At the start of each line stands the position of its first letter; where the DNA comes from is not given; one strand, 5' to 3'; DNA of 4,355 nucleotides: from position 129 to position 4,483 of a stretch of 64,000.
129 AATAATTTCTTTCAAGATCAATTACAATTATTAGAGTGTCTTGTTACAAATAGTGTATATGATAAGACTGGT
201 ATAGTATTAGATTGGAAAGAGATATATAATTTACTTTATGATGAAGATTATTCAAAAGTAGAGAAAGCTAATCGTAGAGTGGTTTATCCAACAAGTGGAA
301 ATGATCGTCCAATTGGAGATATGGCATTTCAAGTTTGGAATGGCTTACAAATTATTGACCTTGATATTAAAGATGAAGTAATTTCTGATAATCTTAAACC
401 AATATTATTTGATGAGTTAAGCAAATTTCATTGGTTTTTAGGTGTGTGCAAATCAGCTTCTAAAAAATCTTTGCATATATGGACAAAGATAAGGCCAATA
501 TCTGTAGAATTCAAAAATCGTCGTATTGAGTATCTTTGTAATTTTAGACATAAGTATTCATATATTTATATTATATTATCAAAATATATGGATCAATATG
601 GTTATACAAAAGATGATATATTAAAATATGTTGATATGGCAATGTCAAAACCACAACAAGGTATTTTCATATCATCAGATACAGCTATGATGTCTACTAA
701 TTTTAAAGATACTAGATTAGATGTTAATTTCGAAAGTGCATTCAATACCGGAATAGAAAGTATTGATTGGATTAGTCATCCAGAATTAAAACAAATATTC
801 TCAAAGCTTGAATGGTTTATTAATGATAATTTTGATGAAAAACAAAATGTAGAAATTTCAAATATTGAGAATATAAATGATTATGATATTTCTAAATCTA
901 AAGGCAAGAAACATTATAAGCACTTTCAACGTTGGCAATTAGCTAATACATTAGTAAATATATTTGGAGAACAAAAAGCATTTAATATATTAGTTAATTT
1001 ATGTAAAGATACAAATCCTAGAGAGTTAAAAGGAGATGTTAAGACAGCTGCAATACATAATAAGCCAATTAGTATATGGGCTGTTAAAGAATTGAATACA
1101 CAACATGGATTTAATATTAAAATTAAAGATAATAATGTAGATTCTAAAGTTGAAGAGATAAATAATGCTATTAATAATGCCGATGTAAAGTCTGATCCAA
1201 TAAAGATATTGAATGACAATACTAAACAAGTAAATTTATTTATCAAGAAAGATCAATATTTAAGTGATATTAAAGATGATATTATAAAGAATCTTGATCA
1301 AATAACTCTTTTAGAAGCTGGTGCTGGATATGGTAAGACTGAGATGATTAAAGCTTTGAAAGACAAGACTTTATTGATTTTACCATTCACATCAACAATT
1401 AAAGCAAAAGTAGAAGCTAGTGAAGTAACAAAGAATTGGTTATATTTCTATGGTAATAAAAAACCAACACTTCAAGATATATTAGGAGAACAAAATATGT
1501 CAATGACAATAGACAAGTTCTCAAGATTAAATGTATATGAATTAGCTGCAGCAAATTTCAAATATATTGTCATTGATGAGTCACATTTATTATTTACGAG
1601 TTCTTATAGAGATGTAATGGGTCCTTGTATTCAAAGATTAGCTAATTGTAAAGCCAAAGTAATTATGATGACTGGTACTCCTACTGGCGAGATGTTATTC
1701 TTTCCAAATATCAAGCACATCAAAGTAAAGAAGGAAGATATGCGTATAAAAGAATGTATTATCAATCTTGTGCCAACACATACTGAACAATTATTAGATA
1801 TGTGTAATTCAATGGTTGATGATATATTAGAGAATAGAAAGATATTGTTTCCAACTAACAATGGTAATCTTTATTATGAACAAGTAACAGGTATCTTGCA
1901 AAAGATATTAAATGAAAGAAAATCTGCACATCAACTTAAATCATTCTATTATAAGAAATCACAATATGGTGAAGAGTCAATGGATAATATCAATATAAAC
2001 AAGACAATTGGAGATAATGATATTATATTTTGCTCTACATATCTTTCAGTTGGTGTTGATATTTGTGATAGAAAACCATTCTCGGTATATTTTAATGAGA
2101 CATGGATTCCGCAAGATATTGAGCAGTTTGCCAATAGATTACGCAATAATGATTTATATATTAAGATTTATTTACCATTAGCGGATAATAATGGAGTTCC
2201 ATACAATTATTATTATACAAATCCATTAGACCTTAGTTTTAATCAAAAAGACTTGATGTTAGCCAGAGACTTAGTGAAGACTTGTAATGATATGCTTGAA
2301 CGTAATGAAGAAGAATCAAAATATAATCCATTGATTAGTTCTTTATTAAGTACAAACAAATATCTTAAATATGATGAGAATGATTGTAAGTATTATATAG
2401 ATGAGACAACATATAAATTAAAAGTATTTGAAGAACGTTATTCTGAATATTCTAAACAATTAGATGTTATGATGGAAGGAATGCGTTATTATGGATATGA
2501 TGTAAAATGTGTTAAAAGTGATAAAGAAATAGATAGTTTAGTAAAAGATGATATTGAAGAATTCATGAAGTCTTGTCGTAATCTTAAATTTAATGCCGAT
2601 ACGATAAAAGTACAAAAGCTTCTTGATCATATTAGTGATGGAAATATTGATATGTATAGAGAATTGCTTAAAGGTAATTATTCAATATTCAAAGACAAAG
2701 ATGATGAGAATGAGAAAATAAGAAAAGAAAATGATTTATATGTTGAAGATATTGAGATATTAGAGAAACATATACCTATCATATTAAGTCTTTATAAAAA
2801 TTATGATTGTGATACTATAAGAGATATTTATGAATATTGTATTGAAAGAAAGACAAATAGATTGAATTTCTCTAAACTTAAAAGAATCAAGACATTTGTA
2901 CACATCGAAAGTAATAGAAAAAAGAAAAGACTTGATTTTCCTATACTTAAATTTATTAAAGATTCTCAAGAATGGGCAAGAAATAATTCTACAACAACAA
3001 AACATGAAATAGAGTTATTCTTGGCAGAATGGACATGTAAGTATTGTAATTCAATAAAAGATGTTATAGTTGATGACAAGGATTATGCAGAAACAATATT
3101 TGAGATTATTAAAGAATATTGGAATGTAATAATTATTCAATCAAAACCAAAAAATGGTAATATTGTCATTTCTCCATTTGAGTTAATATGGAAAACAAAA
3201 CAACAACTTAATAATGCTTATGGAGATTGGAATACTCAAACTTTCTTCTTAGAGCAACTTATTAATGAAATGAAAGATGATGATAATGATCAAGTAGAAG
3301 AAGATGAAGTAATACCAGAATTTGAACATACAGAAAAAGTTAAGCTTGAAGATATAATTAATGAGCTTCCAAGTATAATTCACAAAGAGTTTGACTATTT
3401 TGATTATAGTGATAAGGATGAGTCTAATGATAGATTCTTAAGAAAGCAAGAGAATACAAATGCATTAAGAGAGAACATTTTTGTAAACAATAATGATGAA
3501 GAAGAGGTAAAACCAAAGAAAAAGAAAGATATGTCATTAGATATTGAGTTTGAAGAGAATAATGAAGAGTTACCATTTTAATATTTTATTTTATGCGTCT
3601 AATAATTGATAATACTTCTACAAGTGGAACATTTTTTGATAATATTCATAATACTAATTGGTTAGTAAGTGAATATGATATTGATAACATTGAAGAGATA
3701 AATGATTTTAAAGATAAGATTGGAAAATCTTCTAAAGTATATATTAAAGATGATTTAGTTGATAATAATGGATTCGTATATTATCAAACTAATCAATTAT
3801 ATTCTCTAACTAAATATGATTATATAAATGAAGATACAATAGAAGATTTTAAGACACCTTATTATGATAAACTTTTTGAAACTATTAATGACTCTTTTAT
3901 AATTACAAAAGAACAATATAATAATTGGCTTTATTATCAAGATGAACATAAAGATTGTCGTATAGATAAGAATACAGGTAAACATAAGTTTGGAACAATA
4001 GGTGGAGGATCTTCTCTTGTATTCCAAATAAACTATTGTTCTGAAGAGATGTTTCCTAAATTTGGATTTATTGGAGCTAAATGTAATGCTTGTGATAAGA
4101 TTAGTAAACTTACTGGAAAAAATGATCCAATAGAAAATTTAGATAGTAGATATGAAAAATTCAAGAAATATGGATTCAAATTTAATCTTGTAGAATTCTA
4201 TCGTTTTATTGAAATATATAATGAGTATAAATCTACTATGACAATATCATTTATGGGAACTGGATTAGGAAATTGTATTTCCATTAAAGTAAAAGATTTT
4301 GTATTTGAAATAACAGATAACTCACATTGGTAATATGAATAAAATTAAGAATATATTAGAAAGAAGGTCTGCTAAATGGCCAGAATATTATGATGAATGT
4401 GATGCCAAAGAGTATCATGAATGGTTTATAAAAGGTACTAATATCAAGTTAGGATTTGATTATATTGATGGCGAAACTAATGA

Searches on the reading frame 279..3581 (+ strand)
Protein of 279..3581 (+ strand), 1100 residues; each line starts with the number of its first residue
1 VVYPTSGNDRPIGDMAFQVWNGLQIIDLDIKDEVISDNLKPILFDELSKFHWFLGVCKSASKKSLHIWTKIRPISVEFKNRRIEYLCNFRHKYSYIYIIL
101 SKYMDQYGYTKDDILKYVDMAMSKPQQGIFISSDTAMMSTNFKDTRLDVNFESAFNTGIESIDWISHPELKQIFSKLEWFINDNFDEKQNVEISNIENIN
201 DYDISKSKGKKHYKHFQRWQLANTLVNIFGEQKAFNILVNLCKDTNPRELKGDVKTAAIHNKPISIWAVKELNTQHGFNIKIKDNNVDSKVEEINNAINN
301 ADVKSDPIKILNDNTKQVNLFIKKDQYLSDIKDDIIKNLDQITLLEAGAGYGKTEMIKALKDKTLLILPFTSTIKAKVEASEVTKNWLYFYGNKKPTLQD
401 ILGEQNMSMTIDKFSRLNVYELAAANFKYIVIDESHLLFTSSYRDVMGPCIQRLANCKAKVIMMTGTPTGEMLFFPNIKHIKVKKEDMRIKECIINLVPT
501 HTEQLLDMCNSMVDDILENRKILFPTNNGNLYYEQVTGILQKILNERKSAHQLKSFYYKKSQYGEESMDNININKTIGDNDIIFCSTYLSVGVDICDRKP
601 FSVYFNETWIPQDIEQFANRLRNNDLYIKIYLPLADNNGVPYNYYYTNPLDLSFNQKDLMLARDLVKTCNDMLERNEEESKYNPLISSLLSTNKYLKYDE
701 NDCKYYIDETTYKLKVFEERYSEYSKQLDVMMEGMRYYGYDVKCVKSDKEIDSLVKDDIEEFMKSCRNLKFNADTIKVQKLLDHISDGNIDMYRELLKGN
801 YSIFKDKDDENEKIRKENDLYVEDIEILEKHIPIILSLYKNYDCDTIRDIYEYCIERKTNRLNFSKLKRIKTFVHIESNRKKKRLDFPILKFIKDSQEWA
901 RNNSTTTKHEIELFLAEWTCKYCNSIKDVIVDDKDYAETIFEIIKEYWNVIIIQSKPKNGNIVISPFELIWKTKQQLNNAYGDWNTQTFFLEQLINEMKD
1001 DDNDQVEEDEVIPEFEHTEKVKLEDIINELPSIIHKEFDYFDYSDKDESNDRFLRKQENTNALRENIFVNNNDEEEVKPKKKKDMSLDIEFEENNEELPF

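Call 10: search_protein_families(library=pfam, proteins=[window:279-3581:+], max_evalue=0.001)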
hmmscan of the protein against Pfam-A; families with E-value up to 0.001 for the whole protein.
window:279-3581:+ (1100 aa): 2 families
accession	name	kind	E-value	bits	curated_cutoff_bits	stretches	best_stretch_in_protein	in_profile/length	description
PF00270.35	DEAD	-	3.5e-07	30.5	26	1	341-469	15-161/167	DEAD/DEAH box helicase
PF04851.21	ResIII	-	0.00012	22.5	22.5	1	338-469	21-163/164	Type III restriction enzyme, res subunit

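Call 11: search_protein_families(library=phrogs, proteins=[window:279-3581:+], max_evalue=0.00001)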
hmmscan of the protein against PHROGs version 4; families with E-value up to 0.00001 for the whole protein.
window:279-3581:+ (1100 aa): 0 families

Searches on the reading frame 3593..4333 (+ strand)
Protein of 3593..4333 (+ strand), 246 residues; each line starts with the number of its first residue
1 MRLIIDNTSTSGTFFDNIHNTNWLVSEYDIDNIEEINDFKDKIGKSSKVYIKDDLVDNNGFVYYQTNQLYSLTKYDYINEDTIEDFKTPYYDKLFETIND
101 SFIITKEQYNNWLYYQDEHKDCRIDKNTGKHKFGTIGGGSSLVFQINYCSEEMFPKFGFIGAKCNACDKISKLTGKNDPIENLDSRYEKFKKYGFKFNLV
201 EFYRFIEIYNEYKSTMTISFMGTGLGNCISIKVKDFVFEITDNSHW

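Call 62: search_protein_families(library=pfam, alignment_id=A6, max_evalue=0.001)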
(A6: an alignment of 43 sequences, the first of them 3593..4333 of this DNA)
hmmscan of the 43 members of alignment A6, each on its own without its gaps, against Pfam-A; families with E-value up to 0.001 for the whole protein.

A. member 1, window:3593-4333:+ (246 aa): 0 families

B. families by the number of members that match (of 43 scanned): 13 families
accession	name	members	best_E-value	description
PF14359.12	DUF4406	2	1.9e-08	Domain of unknown function (DUF4406)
PF00521.26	DNA_topoisoIV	1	5.3e-65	DNA gyrase/topoisomerase IV, subunit A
PF02540.23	NAD_synthase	1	7.1e-43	NAD synthase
PF00226.36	DnaJ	1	1.5e-25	DnaJ domain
PF01145.31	Band_7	1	4.8e-21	SPFH domain / Band 7 family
PF01556.23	DnaJ_C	1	9.3e-20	DnaJ C terminal domain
PF00684.25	DnaJ_CXXCXGXG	1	1.6e-14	DnaJ central domain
PF01467.32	CTP_transf_like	1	4.5e-11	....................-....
PF01661.27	Macro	1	2.7e-07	Macro domain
PF01762.27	Galactosyl_T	1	5e-07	Galactosyltransferase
PF04542.20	Sigma70_r2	1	1.4e-06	Sigma-70 region 2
PF25187.1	Acb3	1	2.1e-05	CBASS inhibitor Acb3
PF08397.16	IMD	1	0.00044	IRSp53/MIM homology domain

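Call 104: find_encoding_contigs(protein=window:3593-4333:+, flank=10000, max_places=1)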
Protein window:3593-4333:+ (246 aa): 6 contigs read that carry it; 1 place shown.
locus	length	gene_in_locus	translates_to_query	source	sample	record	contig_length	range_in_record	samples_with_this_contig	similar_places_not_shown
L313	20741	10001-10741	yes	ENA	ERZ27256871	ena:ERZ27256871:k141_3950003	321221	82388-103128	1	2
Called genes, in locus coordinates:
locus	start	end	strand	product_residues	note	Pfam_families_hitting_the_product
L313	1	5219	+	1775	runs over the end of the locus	-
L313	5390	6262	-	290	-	PF26809:Phage_T4_gp13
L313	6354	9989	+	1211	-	PF00270:DEAD (weak)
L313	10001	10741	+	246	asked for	-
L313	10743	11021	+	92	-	-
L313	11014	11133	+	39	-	-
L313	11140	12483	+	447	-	PF00478:IMPDH, PF01070:FMN_dh (weak)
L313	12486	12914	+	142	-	-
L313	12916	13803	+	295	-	PF02540:NAD_synthase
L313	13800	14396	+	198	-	PF01467:CTP_transf_like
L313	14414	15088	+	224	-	-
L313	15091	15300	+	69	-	-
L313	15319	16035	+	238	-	-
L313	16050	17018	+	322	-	-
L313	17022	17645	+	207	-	-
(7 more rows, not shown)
